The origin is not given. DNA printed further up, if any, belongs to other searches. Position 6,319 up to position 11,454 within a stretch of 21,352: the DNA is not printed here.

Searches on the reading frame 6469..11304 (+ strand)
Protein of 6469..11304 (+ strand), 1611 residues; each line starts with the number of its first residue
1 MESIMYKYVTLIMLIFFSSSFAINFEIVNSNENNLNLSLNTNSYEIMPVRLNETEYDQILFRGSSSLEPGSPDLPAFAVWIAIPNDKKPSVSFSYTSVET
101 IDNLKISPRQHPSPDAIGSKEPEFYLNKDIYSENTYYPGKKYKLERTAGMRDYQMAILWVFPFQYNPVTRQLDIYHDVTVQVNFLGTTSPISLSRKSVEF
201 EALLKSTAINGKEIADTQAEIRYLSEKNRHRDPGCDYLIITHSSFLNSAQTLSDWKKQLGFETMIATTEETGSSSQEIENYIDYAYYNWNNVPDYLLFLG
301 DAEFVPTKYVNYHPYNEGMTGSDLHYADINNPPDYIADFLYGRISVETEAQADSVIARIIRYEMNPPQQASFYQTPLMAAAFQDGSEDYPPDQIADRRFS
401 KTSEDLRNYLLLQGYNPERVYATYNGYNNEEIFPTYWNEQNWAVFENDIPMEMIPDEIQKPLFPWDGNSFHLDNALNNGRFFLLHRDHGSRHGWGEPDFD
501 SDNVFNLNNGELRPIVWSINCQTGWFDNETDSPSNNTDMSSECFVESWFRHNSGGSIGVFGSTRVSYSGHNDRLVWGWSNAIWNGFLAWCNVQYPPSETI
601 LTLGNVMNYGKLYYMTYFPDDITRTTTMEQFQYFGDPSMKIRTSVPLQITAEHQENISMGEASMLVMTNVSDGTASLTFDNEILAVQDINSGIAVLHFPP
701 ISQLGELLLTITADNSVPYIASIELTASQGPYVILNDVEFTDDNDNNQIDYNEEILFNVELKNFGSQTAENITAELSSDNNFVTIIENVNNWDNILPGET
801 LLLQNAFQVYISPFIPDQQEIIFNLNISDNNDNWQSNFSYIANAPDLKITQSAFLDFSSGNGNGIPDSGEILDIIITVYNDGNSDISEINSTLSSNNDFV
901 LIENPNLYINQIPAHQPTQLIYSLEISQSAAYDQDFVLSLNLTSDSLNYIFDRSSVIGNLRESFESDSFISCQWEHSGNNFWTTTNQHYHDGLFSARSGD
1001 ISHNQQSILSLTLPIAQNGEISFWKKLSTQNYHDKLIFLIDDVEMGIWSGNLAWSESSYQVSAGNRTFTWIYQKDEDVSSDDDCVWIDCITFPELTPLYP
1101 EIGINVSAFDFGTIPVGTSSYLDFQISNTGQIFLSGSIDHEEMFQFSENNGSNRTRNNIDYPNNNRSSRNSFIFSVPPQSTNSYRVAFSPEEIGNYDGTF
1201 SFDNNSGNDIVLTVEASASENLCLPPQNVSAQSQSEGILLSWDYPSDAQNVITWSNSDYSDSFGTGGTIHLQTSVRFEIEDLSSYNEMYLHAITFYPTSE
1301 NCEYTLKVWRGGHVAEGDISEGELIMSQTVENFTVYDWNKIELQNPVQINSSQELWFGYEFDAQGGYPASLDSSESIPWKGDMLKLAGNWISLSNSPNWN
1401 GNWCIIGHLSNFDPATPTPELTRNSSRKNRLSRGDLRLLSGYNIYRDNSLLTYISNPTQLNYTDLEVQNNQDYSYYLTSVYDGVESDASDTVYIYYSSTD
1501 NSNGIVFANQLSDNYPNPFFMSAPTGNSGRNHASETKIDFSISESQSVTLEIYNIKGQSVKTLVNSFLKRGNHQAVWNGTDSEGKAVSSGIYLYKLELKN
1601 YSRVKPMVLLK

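Call 11: search_protein_families(library=pfam, proteins=[window:6469-11304:+], max_evalue=0.001)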
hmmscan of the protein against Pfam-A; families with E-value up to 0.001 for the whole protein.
window:6469-11304:+ (1611 aa): 8 families
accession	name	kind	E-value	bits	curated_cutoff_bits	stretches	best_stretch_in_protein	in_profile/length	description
PF01364.23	Peptidase_C25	-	1.3e-61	209.3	23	1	237-640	1-373/374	Peptidase family C25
PF08126.16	Propeptide_C25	-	1.6e-21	76.8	22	1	27-190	13-178/205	Propeptide_C25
PF03785.20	Peptidase_C25_C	-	8.9e-12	45.1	25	1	646-724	1-79/79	Peptidase family C25, C terminal ig-like domain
PF13860.13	FlgD_ig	-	2.7e-09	37.3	27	1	1542-1598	18-75/79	FlgD Ig-like domain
PF22073.2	Cep192_D4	-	0.00029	21.4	35.5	0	1100-1208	2-99/112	Cep192 domain 4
PF22544.2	HYDIN_VesB_CFA65-like_Ig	-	0.00066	20.3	25.5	0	1103-1134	4-35/100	HYDIN/CFA65/VesB-like, Ig-like domain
PF13585.12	CHU_C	-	0.00072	20.1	27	1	1538-1600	20-74/86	CHU_C Type IX secretion signal domain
PF07705.17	CARDB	-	0.00091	19.8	22.7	0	744-784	10-50/101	CARDB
